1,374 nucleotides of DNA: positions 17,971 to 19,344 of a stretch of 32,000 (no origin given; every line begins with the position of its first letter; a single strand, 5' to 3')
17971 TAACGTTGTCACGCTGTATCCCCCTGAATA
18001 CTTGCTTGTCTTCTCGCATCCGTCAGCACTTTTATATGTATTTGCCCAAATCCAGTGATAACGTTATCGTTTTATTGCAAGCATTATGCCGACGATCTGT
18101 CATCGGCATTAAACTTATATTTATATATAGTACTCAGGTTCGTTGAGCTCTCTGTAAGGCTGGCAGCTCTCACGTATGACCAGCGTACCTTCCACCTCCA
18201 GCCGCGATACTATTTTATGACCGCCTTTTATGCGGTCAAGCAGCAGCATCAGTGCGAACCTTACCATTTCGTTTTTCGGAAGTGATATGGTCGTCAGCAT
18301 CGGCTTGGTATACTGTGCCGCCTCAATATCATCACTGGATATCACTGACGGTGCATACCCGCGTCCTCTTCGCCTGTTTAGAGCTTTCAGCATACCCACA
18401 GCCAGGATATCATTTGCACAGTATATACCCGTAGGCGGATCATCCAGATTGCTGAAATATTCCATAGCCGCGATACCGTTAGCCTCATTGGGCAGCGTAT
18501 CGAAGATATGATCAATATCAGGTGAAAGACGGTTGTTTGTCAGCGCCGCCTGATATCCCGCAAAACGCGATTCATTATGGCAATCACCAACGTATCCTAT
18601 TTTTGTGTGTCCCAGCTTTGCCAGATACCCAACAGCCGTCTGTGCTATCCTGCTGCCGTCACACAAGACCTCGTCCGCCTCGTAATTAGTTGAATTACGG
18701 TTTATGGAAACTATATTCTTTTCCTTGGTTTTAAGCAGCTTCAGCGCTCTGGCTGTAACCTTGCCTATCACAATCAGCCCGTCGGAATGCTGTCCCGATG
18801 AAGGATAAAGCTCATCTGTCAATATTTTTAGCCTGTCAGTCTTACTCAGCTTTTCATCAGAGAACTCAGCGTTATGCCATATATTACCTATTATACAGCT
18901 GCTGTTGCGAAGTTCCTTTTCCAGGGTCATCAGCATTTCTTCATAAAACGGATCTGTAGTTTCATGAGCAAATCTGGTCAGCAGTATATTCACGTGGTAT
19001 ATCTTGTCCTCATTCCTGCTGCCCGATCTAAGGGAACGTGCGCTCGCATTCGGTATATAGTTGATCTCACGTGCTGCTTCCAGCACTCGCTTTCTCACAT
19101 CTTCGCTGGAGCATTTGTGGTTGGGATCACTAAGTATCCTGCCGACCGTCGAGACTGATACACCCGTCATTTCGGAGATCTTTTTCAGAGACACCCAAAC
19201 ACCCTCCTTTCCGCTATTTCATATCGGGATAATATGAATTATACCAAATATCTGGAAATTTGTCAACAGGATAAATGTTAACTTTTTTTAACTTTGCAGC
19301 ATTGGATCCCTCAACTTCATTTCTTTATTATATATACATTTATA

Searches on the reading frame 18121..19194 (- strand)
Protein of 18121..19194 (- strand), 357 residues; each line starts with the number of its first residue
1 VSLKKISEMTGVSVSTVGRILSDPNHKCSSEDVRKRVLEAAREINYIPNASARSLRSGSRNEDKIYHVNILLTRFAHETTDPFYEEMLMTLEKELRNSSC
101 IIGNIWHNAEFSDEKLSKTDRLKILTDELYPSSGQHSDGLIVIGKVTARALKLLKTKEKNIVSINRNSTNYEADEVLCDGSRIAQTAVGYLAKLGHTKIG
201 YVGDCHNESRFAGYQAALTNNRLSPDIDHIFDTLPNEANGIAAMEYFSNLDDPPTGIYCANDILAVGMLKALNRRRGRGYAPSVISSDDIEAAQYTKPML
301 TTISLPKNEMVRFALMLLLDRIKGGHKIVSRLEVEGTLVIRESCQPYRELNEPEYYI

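Call 35: search_protein_families(library=pfam, proteins=[window:18121-19194:-])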
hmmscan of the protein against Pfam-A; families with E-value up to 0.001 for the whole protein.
window:18121-19194:- (357 aa): 3 families
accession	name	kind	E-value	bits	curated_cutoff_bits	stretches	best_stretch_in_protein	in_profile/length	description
PF13377.12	Peripla_BP_3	-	7.4e-27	94.9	26.5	1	188-344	1-167/167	Periplasmic binding protein-like domain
PF00356.27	LacI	-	6.6e-10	39.1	27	1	3-49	2-46/46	Bacterial regulatory proteins, lacI family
PF00532.27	Peripla_BP_1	-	9.6e-07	29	22.2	1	80-288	12-224/281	Periplasmic binding proteins and sugar binding domain of LacI family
